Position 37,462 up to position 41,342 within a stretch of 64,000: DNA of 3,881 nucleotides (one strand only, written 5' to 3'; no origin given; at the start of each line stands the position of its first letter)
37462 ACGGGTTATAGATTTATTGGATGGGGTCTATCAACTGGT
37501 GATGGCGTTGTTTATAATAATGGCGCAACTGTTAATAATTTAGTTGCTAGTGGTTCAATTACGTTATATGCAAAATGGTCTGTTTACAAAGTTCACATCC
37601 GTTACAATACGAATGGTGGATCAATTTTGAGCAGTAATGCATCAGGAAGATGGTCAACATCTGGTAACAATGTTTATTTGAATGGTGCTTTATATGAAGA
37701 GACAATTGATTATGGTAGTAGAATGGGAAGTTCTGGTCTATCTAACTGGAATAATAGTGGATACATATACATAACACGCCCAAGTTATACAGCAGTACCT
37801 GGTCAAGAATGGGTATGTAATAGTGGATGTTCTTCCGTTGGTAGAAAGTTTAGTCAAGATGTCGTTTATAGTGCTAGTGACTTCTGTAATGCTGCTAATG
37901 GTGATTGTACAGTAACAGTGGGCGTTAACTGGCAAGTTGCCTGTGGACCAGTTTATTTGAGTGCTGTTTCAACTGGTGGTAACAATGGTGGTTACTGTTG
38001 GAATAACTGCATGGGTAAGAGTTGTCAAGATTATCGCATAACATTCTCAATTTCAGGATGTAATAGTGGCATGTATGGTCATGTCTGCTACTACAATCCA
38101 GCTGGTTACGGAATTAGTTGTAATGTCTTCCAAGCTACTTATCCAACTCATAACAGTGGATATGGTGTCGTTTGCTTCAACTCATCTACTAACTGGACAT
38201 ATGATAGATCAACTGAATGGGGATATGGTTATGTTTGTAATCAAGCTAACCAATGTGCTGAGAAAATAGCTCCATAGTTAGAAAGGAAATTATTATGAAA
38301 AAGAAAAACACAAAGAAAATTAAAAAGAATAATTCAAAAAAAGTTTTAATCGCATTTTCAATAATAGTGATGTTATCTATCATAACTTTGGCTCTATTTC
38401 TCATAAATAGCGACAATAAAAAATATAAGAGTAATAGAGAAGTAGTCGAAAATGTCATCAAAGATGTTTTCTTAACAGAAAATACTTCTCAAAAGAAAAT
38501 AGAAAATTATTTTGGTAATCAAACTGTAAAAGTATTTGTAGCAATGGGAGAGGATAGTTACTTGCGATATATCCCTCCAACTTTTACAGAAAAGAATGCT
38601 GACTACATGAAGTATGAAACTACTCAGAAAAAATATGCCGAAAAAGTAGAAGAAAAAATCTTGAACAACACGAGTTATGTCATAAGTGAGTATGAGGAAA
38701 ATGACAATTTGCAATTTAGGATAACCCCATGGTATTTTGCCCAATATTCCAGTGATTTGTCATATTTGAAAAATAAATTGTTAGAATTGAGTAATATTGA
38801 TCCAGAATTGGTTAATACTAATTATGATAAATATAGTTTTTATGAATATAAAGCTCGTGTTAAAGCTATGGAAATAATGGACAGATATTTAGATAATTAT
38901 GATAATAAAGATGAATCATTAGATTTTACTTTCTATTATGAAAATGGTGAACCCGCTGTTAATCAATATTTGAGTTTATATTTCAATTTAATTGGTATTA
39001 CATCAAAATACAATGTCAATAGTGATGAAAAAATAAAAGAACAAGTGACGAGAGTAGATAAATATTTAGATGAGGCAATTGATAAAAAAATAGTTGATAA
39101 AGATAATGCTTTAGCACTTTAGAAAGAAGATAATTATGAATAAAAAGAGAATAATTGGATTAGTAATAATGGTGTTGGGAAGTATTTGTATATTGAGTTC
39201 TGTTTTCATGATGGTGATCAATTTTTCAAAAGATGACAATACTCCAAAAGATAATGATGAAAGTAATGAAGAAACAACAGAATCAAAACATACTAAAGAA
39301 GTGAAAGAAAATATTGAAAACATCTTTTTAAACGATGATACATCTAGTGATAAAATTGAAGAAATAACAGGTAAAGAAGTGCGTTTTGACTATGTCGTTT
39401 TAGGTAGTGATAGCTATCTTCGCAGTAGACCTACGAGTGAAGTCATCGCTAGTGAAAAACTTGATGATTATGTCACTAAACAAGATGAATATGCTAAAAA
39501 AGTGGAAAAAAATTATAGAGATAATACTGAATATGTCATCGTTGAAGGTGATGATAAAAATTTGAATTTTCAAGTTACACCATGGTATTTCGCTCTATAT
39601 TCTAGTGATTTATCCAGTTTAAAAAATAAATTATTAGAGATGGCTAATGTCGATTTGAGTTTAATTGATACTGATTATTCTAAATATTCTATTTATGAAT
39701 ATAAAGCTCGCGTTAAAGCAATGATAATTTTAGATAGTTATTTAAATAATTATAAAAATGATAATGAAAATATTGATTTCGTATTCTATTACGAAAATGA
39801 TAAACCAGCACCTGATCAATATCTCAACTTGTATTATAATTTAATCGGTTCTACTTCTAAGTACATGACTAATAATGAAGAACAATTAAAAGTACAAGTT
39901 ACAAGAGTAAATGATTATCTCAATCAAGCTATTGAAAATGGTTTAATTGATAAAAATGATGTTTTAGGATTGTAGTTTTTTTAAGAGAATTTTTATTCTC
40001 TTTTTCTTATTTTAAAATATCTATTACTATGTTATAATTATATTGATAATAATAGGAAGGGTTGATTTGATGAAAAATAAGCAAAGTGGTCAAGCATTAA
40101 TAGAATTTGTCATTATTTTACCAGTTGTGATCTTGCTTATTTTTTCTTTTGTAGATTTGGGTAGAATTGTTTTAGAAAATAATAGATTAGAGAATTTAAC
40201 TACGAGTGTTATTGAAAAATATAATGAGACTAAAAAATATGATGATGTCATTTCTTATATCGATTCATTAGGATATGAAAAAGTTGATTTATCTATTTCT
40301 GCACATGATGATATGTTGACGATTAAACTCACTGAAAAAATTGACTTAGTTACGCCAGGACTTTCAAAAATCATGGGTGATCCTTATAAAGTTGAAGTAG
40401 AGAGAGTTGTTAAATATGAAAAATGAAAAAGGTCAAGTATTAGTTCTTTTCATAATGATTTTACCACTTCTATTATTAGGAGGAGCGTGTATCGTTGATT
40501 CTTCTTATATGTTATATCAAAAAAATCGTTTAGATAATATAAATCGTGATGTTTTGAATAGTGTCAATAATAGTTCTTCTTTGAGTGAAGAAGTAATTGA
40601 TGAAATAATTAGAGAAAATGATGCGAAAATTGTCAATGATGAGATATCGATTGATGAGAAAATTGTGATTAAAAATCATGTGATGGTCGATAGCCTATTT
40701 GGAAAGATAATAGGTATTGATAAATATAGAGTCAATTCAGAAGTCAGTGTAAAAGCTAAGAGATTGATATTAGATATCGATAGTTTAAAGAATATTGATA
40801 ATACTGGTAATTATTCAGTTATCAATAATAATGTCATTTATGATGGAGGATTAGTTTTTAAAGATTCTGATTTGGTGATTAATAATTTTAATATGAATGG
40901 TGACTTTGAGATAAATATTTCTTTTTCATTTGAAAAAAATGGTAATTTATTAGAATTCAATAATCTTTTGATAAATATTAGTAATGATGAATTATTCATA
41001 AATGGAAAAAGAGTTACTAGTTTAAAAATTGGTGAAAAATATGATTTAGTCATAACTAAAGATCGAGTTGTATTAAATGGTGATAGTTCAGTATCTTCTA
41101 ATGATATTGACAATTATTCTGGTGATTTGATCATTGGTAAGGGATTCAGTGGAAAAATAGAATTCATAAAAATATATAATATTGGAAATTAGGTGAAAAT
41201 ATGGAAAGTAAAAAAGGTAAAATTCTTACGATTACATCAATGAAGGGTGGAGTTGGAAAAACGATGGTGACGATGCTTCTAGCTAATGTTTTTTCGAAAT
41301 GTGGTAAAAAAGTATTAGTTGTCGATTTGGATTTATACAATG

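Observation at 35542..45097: Tad/Flp-type pilus machinery paired with a 911-aa type-IV prepilin-like giant adhesin and no small Flp pilin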

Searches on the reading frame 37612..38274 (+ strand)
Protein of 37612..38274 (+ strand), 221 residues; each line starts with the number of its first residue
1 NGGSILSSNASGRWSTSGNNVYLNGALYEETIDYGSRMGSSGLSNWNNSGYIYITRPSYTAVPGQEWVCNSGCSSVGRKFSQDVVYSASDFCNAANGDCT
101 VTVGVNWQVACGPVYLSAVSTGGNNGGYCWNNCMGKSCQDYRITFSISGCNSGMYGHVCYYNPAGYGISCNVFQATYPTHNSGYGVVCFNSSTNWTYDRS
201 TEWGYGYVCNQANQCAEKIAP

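Call 74: search_protein_representatives(protein=window:37612-38274:+)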
Query: 221 residues. Proteins with E-value up to 0.001 (for the whole library): 355; up to 1e-10: 209; up to 1e-30: 41. The best 150 are listed.
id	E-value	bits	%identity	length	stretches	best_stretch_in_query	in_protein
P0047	3.9e-144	495.1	99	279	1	1-221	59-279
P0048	2.4e-96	338.6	40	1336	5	1-108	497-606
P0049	3.6e-76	272.6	38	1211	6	1-109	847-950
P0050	2.8e-69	250.0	40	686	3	1-109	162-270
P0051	2.3e-62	227.4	42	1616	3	12-163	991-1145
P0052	2.7e-61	223.9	42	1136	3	13-129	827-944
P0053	9.0e-61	222.1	42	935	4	1-108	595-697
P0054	5.8e-60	219.5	38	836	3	1-172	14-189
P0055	9.6e-58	212.2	38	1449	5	1-111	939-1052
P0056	8.5e-55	202.6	37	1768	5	6-111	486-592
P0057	3.8e-54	200.4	42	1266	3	1-191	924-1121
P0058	5.8e-53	196.6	44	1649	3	25-115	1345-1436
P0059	3.7e-52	193.9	43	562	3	2-108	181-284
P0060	2.9e-51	191.0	41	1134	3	10-109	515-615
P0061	3.0e-51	191.0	39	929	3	14-111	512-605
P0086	2.2e-31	125.9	30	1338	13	94-165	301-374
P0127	4.2e-20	89.0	37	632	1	20-219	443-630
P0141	4.8e-18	82.3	33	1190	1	1-213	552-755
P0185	1.4e-14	70.9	42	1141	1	65-218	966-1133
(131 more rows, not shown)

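Call 78: search_protein_families(library=pfam, proteins=[P0048, P0049, P0051, P0086, P0127, P0141, P0185], max_evalue=0.001)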
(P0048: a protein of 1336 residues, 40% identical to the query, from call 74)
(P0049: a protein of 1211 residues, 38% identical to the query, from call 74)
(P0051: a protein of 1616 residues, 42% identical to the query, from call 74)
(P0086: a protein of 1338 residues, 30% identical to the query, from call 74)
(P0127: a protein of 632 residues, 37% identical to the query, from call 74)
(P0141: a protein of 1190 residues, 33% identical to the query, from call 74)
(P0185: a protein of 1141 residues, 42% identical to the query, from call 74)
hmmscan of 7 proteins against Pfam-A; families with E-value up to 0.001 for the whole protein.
P0048 (1336 aa): 2 families
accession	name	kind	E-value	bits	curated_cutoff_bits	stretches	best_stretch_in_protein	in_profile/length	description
PF09479.16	Flg_new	-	4.9e-09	36.6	27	1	404-453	1-46/65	Listeria-Bacteroides repeat domain (List_Bact_rpt)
PF07963.17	N_methyl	-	3.9e-06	26.6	21.2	1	5-28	3-26/27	Prokaryotic N-terminal methylation motif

P0049 (1211 aa): 2 families
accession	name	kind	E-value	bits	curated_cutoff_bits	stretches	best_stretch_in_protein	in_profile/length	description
PF09479.16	Flg_new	-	4.7e-31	107.1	27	3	651-718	1-65/65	Listeria-Bacteroides repeat domain (List_Bact_rpt)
PF07963.17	N_methyl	-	2.7e-06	27.1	21.2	1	7-31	3-27/27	Prokaryotic N-terminal methylation motif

P0051 (1616 aa): 2 families
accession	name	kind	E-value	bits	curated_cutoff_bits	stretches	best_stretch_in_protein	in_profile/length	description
PF09479.16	Flg_new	-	7.9e-18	64.8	27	2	1093-1159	3-64/65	Listeria-Bacteroides repeat domain (List_Bact_rpt)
PF07963.17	N_methyl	-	1.8e-07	30.9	21.2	1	15-39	2-26/27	Prokaryotic N-terminal methylation motif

P0086 (1338 aa): 14 families
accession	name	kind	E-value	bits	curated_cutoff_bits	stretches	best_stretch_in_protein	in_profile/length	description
PF17803.7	Cadherin_4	-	9.9e-226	731.3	25.1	13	11-78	2-71/71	Bacterial cadherin-like domain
PF17963.7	Big_9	-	1.3e-160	523.2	23.6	13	20-115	1-89/89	Bacterial Ig domain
PF17892.7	Cadherin_5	-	2.8e-81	268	26.5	13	20-117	2-98/98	Cadherin-like domain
PF09972.14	DUF2207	-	2.4e-48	165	24.4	0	1096-1186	4-74/172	Predicted membrane protein (DUF2207) N-terminal domain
PF23619.1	Ig_VWA7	-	6.4e-41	139.3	27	0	53-120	20-86/104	VWA7 Ig-like domain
PF17973.7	bMG10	-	5.4e-19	69.1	26.2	0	92-130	89-127/131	Bacterial Alpha-2-macroglobulin MG10 domain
PF05132.19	RNA_pol_Rpc4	-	6e-19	69.1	26.5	0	44-87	57-100/143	RNA polymerase III RPC4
PF17633.7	DUF5514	-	2.8e-11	44.3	27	0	99-133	83-117/142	Family of unknown function (DUF5514)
PF12264.14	Waikav_capsid_1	-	1.7e-10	41.2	24.8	0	92-114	27-49/197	Waikavirus capsid protein 1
PF18175.6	HU-CCDC81_bac_2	-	5.9e-10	39.3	35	0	66-79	45-58/70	CCDC81-like prokaryotic HU domain 2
PF16990.11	CBM_35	-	8e-09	36.3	28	0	226-266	11-51/121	Carbohydrate binding module (family 35)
PF21595.3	CCL2-like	-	1.6e-08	35.2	27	0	60-112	66-115/127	CCL2 lectin-like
PF21444.2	CofB_pilin_dom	-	1.9e-07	31.5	27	0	47-88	176-217/234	CofB, pilin domain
PF03099.24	BPL_LplA_LipB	-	1.6e-06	28.5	21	0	57-78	31-52/133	Biotin/lipoate A/B protein ligase family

P0127 (632 aa): 1 family
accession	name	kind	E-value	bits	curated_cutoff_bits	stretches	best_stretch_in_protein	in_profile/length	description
PF09479.16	Flg_new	-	2.8e-20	72.6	27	2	327-409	1-64/65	Listeria-Bacteroides repeat domain (List_Bact_rpt)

P0141 (1190 aa): 2 families
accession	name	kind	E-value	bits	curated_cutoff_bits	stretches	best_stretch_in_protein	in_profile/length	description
PF09479.16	Flg_new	-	1.9e-47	159.6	27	4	827-896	1-65/65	Listeria-Bacteroides repeat domain (List_Bact_rpt)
PF07963.17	N_methyl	-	5e-06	26.3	21.2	1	16-37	5-26/27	Prokaryotic N-terminal methylation motif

P0185 (1141 aa): 2 families
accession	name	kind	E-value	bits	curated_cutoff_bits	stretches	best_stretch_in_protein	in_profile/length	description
PF09479.16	Flg_new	-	2.3e-17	63.3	27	2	609-677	1-64/65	Listeria-Bacteroides repeat domain (List_Bact_rpt)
PF07963.17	N_methyl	-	8.3e-08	31.9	21.2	1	3-29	1-27/27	Prokaryotic N-terminal methylation motif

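Call 82: search_protein_families(library=pfam, proteins=[window:37612-38274:+], max_evalue=10)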
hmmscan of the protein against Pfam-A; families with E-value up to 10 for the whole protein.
window:37612-38274:+ (221 aa): 1 family
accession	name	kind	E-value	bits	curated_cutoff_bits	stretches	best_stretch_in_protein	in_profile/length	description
PF09255.16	Antig_Caf1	-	0.075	13.6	25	1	100-151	42-93/136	Caf1 Capsule antigen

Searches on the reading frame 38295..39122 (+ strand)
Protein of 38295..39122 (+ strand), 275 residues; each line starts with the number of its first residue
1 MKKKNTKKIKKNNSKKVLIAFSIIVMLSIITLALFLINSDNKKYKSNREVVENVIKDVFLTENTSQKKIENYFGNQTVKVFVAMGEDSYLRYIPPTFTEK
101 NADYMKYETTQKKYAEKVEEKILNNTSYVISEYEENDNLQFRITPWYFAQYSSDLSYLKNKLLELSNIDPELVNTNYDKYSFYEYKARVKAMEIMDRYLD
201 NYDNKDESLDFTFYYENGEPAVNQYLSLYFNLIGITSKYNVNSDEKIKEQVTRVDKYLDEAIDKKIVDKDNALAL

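Call 4: search_protein_families(library=pfam, proteins=[window:38295-39122:+], max_evalue=0.01)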
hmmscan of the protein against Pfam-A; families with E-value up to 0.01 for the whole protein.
window:38295-39122:+ (275 aa): 0 families

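Call 5: search_protein_families(library=ncbifam, proteins=[window:38295-39122:+], max_evalue=0.01)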
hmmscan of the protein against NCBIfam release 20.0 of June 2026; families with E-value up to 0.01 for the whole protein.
window:38295-39122:+ (275 aa): 0 families

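Call 63: find_homologous_proteins(query=window:38295-39122:+)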
Query window:38295-39122:+ (275 aa): 2 proteins with E <= 0.001 among 1245 candidates.
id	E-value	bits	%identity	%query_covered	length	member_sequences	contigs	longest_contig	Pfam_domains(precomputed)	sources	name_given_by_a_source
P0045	5.5e-152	523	100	90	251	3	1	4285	-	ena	-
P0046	8.6e-44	168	41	83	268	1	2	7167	-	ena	-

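Call 64: find_encoding_contigs(protein=P0046, flank=10000, max_places=2)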
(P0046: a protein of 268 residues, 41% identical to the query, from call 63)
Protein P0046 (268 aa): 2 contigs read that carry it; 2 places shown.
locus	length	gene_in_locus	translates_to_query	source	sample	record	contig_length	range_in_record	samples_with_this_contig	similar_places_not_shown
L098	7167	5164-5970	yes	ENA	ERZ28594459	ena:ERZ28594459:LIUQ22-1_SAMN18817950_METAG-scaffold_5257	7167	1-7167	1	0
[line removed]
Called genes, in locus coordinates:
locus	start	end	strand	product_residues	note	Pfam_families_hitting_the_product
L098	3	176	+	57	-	?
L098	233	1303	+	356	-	PF19328:DAP_DH_C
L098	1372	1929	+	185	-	PF01928:CYTH (weak)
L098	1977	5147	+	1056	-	PF07963:N_methyl (weak), PF23091:TNFR_ELAPOR1_6th (weak)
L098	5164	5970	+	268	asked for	-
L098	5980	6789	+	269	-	-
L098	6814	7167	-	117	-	?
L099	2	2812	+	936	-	?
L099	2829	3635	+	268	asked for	-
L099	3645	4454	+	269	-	-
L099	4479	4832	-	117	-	?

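Call 82: search_protein_families(library=pfam, proteins=[window:38295-39122:+], max_evalue=10)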
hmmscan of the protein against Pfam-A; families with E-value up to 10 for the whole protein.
window:38295-39122:+ (275 aa): 1 family
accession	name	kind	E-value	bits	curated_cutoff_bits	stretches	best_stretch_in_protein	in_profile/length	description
PF05978.22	UNC-93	-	0.22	11.1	22.9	1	3-56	123-175/379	Ion channel regulatory protein UNC-93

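Call 93: search_solved_structures(query=window:38295-39122:+, max_evalue=5)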
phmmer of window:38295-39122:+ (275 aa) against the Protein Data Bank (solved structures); distinct sequences matched with E-value up to 5: 0.

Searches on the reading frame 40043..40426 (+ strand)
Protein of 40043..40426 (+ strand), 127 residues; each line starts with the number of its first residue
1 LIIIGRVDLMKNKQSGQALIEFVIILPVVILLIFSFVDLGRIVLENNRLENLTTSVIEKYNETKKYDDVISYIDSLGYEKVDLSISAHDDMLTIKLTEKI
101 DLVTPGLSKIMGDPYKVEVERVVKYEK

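Call 4: search_protein_families(library=pfam, proteins=[window:40043-40426:+], max_evalue=0.01)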
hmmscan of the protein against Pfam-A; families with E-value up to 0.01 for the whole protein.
window:40043-40426:+ (127 aa): 3 families
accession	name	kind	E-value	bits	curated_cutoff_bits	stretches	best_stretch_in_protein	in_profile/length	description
PF07811.17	TadE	-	8e-10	39.1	22.9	1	16-52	1-37/43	TadE-like protein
PF13400.11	Tad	-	0.0003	21.5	22.3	1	16-52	1-36/47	Putative Flp pilus-assembly TadE/G-like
PF16964.10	TadF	-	0.0053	17.2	27.3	1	10-61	2-53/178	Putative tight adherence pilin protein F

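Call 5: search_protein_families(library=ncbifam, proteins=[window:40043-40426:+], max_evalue=0.01)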
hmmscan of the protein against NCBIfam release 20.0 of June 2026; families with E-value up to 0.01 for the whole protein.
window:40043-40426:+ (127 aa): 0 families

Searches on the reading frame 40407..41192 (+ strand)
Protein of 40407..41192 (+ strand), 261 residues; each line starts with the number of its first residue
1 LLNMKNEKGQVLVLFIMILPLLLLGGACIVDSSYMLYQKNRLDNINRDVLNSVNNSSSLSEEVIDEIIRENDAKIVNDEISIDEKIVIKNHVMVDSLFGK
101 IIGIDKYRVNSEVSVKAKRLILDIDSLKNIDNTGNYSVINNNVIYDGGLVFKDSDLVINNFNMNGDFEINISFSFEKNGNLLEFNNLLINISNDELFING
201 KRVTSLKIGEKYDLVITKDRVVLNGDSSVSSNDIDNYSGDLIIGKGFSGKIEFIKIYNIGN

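Call 4: search_protein_families(library=pfam, proteins=[window:40407-41192:+], max_evalue=0.01)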
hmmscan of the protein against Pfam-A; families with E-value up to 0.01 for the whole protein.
window:40407-41192:+ (261 aa): 1 family
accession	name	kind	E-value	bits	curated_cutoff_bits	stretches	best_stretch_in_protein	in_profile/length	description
PF13400.11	Tad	-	0.00064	20.4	22.3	1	9-44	1-35/47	Putative Flp pilus-assembly TadE/G-like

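Call 5: search_protein_families(library=ncbifam, proteins=[window:40407-41192:+], max_evalue=0.01)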
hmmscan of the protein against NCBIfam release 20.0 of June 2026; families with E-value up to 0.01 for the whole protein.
window:40407-41192:+ (261 aa): 0 families

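Call 82: search_protein_families(library=pfam, proteins=[window:40416-41192:+], max_evalue=10)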
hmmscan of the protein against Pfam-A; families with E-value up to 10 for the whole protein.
window:40416-41192:+ (258 aa): 2 families
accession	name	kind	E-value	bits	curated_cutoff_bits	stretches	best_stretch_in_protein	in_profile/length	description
PF13400.11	Tad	-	0.00063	20.5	22.3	1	6-41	1-35/47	Putative Flp pilus-assembly TadE/G-like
PF07811.17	TadE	-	0.019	15.5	22.9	1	6-41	1-36/43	TadE-like protein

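Call 94: search_solved_structures(query=window:40416-41192:+, max_evalue=5)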
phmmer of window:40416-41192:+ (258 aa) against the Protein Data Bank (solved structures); distinct sequences matched with E-value up to 5: 6.
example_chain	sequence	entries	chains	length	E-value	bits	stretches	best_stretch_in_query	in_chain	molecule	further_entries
9h5m_A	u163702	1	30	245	0.21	14.5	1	19-108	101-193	Gasdermin-E, N-terminal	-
9vlz_J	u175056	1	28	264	0.24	14.3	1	19-108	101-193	Gasdermin-E, N-terminal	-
9pe0_A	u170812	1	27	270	0.35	13.8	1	19-107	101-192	Gasdermin-E, N-terminal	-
2cf2_C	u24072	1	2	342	0.51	13.2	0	96-164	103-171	FATTY ACID SYNTHASE, DH DOMAIN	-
7a2d_A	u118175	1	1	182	0.95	12.3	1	73-129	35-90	Uncharacterized protein YraP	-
3pgk_A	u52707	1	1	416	0.96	12.3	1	37-124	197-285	PHOSPHOGLYCERATE KINASE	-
